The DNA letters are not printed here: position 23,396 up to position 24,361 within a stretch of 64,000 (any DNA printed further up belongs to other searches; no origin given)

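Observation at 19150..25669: AT-rich three-gene module of an FHA-tailed Wzy/ligase-like protein, its paralog and a secreted clan GH-A glycosidase, with no other polysaccharide machinery nearby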

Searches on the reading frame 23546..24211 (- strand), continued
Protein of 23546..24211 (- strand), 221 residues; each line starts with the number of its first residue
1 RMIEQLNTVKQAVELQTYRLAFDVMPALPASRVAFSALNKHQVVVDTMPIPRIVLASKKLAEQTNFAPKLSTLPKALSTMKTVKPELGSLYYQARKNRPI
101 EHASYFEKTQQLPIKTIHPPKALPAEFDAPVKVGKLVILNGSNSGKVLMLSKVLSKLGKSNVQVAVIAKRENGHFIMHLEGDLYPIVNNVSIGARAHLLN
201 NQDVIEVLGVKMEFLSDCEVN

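Call 66: find_homologous_proteins(query=P0243, max_evalue=1e-10)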
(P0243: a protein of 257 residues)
Query P0243 (257 aa): 8000 proteins with E <= 1e-10 among 8000 candidates; the best 120 are listed.
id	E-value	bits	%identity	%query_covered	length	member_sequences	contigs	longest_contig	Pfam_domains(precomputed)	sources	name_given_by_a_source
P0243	7.4e-162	554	100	100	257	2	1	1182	PF00498.32,PF16697.11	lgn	-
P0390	7.7e-138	476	87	100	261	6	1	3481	PF00498.32,PF16697.11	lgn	-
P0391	1.0e-135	469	87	100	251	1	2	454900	PF00498.32,PF16697.11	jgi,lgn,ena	-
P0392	8.7e-108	377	71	100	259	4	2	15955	PF00498.32,PF16697.11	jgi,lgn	-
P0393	2.3e-105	369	70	100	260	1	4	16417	PF00498.32,PF16697.11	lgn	-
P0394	5.6e-104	365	69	99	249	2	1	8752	PF00498.32,PF16697.11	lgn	-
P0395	1.9e-101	357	67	100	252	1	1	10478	PF00498.32,PF16697.11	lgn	-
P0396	2.6e-99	350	70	99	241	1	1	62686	PF00498.32,PF16697.11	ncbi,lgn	-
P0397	2.0e-98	347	66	100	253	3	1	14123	PF00498.32,PF16697.11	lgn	-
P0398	4.5e-97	342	67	99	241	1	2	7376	PF00498.32,PF16697.11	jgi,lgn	jgi:hypothetical protein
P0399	4.6e-97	342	67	100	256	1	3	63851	PF00498.32,PF16697.11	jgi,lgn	-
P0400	2.7e-96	340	63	100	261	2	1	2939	PF00498.32,PF16697.11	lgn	-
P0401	3.5e-96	339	63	99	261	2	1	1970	PF00498.32,PF16697.11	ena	-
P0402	4.7e-96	339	66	99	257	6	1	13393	PF00498.32,PF16697.11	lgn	-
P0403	1.4e-95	337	68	99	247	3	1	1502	PF00498.32,PF16697.11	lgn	-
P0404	2.2e-95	337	63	100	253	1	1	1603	PF00498.32,PF16697.11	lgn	-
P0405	6.1e-95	335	65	100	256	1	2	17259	PF00498.32,PF16697.11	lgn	-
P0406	6.8e-95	335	62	100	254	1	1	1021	PF00498.32,PF16697.11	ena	-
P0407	9.3e-95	335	64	100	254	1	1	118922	PF00498.32,PF16697.11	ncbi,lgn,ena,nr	ncbi:MAG TPA: FHA domain-containing protein [Methylotenera sp.]|nr:FHA domain-containing protein [Me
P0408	2.0e-94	334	63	100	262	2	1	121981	PF00498.32,PF16697.11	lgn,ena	-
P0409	5.2e-94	332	59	100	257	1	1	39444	PF00498.32,PF16697.11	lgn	-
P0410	1.2e-93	331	65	99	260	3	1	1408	PF00498.32,PF16697.11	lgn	-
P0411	1.6e-93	331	64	99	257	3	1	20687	PF00498.32,PF16697.11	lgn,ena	-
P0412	5.0e-93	329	65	99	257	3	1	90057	PF00498.32,PF16697.11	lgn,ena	-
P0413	6.5e-93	329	60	99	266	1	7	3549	PF00498.32,PF16697.11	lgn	-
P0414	2.8e-92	327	61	100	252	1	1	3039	PF00498.32,PF16697.11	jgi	jgi:pSer/pThr/pTyr-binding forkhead associated (FHA) protein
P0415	6.9e-92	325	62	99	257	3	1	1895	PF00498.32,PF16697.11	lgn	-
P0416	1.1e-91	325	64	100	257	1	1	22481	PF00498.32,PF16697.11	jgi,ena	-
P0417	3.0e-91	323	61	100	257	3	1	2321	PF00498.32,PF16697.11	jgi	jgi:hypothetical protein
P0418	4.7e-91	323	67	99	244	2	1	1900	PF00498.32,PF16697.11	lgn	-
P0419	5.4e-91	322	61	100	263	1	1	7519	PF00498.32,PF16697.11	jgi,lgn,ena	-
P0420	6.0e-91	322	56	100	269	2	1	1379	PF00498.32,PF16697.11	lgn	-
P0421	1.0e-90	321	56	99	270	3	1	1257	PF00498.32,PF16697.11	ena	-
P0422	1.6e-90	321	63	100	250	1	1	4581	PF00498.32,PF16697.11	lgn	-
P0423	3.8e-90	320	63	100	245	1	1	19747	PF00498.32,PF16697.11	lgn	-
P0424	4.0e-90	320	62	100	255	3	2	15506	PF00498.32,PF16697.11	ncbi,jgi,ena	jgi:pSer/pThr/pTyr-binding forkhead associated (FHA) protein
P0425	4.3e-90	319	61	99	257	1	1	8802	PF00498.32,PF16697.11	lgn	-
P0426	4.6e-90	319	59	99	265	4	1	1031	PF00498.32,PF16697.11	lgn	-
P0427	9.3e-90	318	59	99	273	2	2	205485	PF00498.32,PF16697.11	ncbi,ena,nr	ncbi:MAG TPA: FHA domain-containing protein [Methylotenera sp.]|nr:FHA domain-containing protein [Me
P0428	2.2e-89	317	61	99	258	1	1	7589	PF00498.32,PF16697.11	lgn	-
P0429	3.1e-89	317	61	99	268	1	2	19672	PF00498.32,PF16697.11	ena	-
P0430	4.5e-89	316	59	100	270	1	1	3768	PF00498.32,PF16697.11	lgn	-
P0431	6.0e-89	316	58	99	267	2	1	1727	PF00498.32,PF16697.11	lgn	-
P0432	6.4e-89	316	62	99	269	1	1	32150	PF00498.32,PF16697.11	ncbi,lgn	-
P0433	9.0e-89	315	57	99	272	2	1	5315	PF00498.32,PF16697.11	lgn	-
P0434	1.1e-88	315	62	100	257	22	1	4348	PF00498.32,PF16697.11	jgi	jgi:pSer/pThr/pTyr-binding forkhead associated (FHA) protein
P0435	1.7e-88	314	61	100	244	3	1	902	PF00498.32,PF16697.11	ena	-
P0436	2.1e-88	314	62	99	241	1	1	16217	PF00498.32,PF16697.11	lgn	-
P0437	2.1e-88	314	59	99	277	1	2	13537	PF00498.32,PF16697.11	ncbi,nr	ncbi:MAG: FHA domain-containing protein [Methylotenera sp.]|nr:FHA domain-containing protein [Methyl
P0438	2.2e-88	314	63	99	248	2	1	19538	PF00498.32,PF16697.11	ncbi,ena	-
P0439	2.2e-88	314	60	99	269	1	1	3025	PF00498.32,PF16697.11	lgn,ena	-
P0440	2.8e-88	314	57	99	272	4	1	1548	PF00498.32,PF16697.11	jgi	jgi:pSer/pThr/pTyr-binding forkhead associated (FHA) protein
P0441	4.0e-88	313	60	99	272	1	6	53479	PF00498.32,PF16697.11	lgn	-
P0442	4.5e-88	313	60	99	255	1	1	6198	PF00498.32,PF16697.11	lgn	-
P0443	8.1e-88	312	61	100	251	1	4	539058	PF00498.32,PF16697.11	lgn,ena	-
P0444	8.6e-88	312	60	99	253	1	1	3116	PF00498.32,PF16697.11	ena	-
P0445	1.3e-87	311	60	100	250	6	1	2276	PF00498.32,PF16697.11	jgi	-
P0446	1.7e-87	311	61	99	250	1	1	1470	PF00498.32,PF16697.11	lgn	-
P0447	3.4e-87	310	61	99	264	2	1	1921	PF00498.32,PF16697.11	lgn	-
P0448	3.4e-87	310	56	99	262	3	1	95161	PF00498.32,PF16697.11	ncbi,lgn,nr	ncbi:MAG: FHA domain-containing protein [Methylotenera sp.]|nr:MAG: FHA domain-containing protein [M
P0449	6.5e-87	309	60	100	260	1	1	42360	PF00498.32,PF16697.11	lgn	-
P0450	8.4e-87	309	59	99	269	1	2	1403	PF00498.32,PF16697.11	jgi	jgi:hypothetical protein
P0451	1.0e-86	308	59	100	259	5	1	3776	PF00498.32,PF16697.11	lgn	-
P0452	1.7e-86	308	59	100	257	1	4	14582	PF00498.32,PF16697.11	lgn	-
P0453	4.6e-86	306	58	100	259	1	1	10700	PF00498.32,PF16697.11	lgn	-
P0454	5.4e-86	306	60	99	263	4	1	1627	PF00498.32,PF16697.11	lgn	-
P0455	8.5e-86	305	59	100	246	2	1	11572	PF00498.32,PF16697.11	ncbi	-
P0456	2.7e-85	304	60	99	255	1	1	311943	PF00498.32,PF16697.11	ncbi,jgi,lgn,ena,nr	ncbi:MAG: FHA domain-containing protein [Betaproteobacteria bacterium HGW-Betaproteobacteria-22]|nr:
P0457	3.0e-85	304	59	99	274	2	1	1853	PF00498.32,PF16697.11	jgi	jgi:pSer/pThr/pTyr-binding forkhead associated (FHA) protein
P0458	3.8e-85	303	60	100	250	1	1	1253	PF00498.32,PF16697.11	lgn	-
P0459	7.5e-85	302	59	100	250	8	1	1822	PF00498.32,PF16697.11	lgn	-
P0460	7.7e-85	302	61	100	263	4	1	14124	PF00498.32,PF16697.11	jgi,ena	-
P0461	7.8e-85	302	59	100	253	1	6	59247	PF00498.32,PF16697.11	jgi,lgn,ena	-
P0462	8.5e-85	302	58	99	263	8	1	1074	PF00498.32,PF16697.11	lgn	-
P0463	1.1e-84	302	63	99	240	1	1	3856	PF00498.32,PF16697.11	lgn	-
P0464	1.2e-84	302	61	99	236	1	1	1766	PF00498.32,PF16697.11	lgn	-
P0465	1.5e-84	301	61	100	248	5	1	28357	PF00498.32,PF16697.11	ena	-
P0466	3.6e-84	300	61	100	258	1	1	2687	PF00498.32,PF16697.11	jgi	jgi:predicted component of type VI protein secretion system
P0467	4.3e-84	300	60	100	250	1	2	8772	PF00498.32,PF16697.11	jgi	jgi:hypothetical protein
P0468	4.7e-84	300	59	100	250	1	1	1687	PF00498.32,PF16697.11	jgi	-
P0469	6.0e-84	299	59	100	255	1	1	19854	PF00498.32,PF16697.11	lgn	-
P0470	7.7e-84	299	61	99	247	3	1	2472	PF00498.32,PF16697.11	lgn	-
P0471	7.9e-84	299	58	100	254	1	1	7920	PF00498.32,PF16697.11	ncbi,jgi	jgi:hypothetical protein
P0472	1.0e-83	299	59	100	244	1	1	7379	PF00498.32,PF16697.11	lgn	-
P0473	1.2e-83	298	61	99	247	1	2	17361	PF00498.32,PF16697.11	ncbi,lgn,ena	-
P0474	1.3e-83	298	61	100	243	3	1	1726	PF00498.32,PF16697.11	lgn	-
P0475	1.6e-83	298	59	100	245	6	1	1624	PF00498.32,PF16697.11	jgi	-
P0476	1.9e-83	298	59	100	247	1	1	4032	PF00498.32,PF16697.11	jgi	jgi:hypothetical protein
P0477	2.0e-83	298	54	99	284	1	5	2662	PF00498.32,PF16697.11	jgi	jgi:pSer/pThr/pTyr-binding forkhead associated (FHA) protein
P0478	2.3e-83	297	59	99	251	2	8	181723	PF00498.32,PF16697.11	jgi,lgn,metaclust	metaclust:\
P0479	2.8e-83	297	53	100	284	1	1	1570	PF00498.32,PF16697.11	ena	-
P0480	3.6e-83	297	56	99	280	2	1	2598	PF00498.32,PF16697.11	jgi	jgi:hypothetical protein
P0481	4.9e-83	296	58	100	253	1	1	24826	PF00498.32,PF16697.11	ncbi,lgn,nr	ncbi:MAG: FHA domain-containing protein [Methylotenera sp.]|nr:FHA domain-containing protein [Methyl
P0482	5.9e-83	296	53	100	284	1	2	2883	PF00498.32,PF16697.11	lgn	-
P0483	6.0e-83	296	54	100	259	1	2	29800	PF00498.32,PF16697.11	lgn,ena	-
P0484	6.0e-83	296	59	100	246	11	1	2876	PF00498.32,PF16697.11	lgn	-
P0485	6.5e-83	296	53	99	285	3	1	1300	PF00498.32,PF16697.11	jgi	jgi:predicted component of type VI protein secretion system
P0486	7.6e-83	296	60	99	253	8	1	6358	PF00498.32,PF16697.11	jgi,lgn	jgi:pSer/pThr/pTyr-binding forkhead associated (FHA) protein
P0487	1.0e-82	295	60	99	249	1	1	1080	PF00498.32,PF16697.11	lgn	-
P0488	1.0e-82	295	60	100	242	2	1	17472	PF00498.32,PF16697.11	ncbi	-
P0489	1.1e-82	295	59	100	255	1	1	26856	PF00498.32,PF16697.11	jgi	jgi:hypothetical protein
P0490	1.1e-82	295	59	100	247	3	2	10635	PF00498.32,PF16697.11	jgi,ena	jgi:hypothetical protein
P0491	1.4e-82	295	59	100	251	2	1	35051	PF00498.32,PF16697.11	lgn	-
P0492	1.5e-82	295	58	100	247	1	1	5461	PF00498.32,PF16697.11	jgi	jgi:hypothetical protein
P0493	1.8e-82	295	61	99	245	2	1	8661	PF00498.32,PF16697.11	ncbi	-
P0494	1.8e-82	295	56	99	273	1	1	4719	PF00498.32,PF16697.11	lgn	-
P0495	2.1e-82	294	55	99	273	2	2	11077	PF00498.32,PF16697.11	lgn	-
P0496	2.9e-82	294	59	99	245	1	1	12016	PF00498.32,PF16697.11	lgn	-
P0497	3.4e-82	294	61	100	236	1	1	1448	PF00498.32,PF16697.11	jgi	-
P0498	3.7e-82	293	58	100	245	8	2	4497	PF00498.32,PF16697.11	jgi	-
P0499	3.8e-82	293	56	100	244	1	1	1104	PF00498.32,PF16697.11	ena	-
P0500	4.5e-82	293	60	99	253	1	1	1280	PF00498.32,PF16697.11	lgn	-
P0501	4.9e-82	293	58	100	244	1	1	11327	PF00498.32,PF16697.11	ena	-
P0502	5.7e-82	293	60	99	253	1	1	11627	PF00498.32,PF16697.11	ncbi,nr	ncbi:MAG: FHA domain-containing protein [Bacteroidia bacterium]|nr:FHA domain-containing protein [Me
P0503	6.3e-82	293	54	99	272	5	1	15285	PF00498.32,PF16697.11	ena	-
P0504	6.5e-82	293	59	99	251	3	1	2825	PF00498.32,PF16697.11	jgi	jgi:hypothetical protein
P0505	6.5e-82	293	58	100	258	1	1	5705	PF00498.32,PF16697.11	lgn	-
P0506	1.3e-81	292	56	100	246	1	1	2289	PF00498.32,PF16697.11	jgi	jgi:pSer/pThr/pTyr-binding forkhead associated (FHA) protein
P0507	1.4e-81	292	57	100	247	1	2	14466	PF00498.32,PF16697.11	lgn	-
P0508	1.5e-81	292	59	100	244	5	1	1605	PF00498.32,PF16697.11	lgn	-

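Call 67: find_encoding_contigs(protein=P0391, flank=10000, max_places=1)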
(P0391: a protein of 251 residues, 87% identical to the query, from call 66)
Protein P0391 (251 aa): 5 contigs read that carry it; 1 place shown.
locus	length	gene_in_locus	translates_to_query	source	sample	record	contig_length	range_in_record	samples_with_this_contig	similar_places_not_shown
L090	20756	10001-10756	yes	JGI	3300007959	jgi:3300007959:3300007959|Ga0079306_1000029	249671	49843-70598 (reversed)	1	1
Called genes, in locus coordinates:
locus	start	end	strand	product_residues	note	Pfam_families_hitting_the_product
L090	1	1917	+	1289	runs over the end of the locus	PF12447:DUF3683, PF01565:FAD_binding_4, PF02754:CCG (faint), PF02913:FAD-oxidase_C, PF13183:Fer4_8, PF11880:DUF3400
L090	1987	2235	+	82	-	-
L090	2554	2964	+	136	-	-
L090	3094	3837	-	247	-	-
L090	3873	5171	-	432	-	PF11808:PhoR, PF00512:HisKA, PF13581:HATPase_c_2 (weak), PF02518:HATPase_c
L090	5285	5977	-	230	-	PF00072:Response_reg, PF00486:Trans_reg_C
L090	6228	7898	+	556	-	PF07690:MFS_1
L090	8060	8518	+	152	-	PF00885:DMRL_synthase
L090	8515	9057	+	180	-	PF01029:NusB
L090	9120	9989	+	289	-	PF00481:PP2C (weak), PF13672:PP2C_2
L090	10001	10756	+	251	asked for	PF16697:Yop-YscD_cpl, PF00498:FHA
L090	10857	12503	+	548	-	PF01590:GAF, PF13492:GAF_3 (faint), PF01966:HD (faint), PF13487:HD_5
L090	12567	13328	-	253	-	PF00149:Metallophos, PF12850:Metallophos_2 (faint)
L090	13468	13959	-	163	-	PF00160:Pro_isomerase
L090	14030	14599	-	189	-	PF00160:Pro_isomerase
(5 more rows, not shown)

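Call 68: find_encoding_contigs(protein=P0407, flank=10000, max_places=1)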
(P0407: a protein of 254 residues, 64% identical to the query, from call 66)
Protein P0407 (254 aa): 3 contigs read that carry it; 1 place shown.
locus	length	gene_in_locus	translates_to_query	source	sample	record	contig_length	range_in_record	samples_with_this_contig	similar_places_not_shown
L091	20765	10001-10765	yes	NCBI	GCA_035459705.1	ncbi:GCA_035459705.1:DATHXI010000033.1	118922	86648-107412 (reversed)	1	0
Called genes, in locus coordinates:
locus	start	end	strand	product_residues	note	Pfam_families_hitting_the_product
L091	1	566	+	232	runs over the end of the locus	PF03372:Exo_endo_phos (weak)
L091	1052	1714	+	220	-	PF13441:Gly-zipper_YMGG, PF13488:Gly-zipper_Omp (weak), PF00691:OmpA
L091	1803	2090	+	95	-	-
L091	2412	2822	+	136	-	-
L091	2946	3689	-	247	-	-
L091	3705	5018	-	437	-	PF11808:PhoR, PF00512:HisKA, PF02518:HATPase_c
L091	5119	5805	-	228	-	PF00072:Response_reg, PF00486:Trans_reg_C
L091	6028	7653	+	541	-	PF07690:MFS_1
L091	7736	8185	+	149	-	PF00885:DMRL_synthase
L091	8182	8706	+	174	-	PF01029:NusB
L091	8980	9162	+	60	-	-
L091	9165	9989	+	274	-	PF00481:PP2C, PF13672:PP2C_2, PF07228:SpoIIE (faint)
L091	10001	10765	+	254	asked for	PF16697:Yop-YscD_cpl, PF00498:FHA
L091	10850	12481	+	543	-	PF01590:GAF, PF13185:GAF_2, PF13492:GAF_3 (weak), PF01966:HD (faint), PF13487:HD_5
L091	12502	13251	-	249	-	PF00149:Metallophos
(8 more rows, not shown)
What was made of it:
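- The tail domain's homologs are encoded next to PP2C phosphatases (calls 67, 68).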
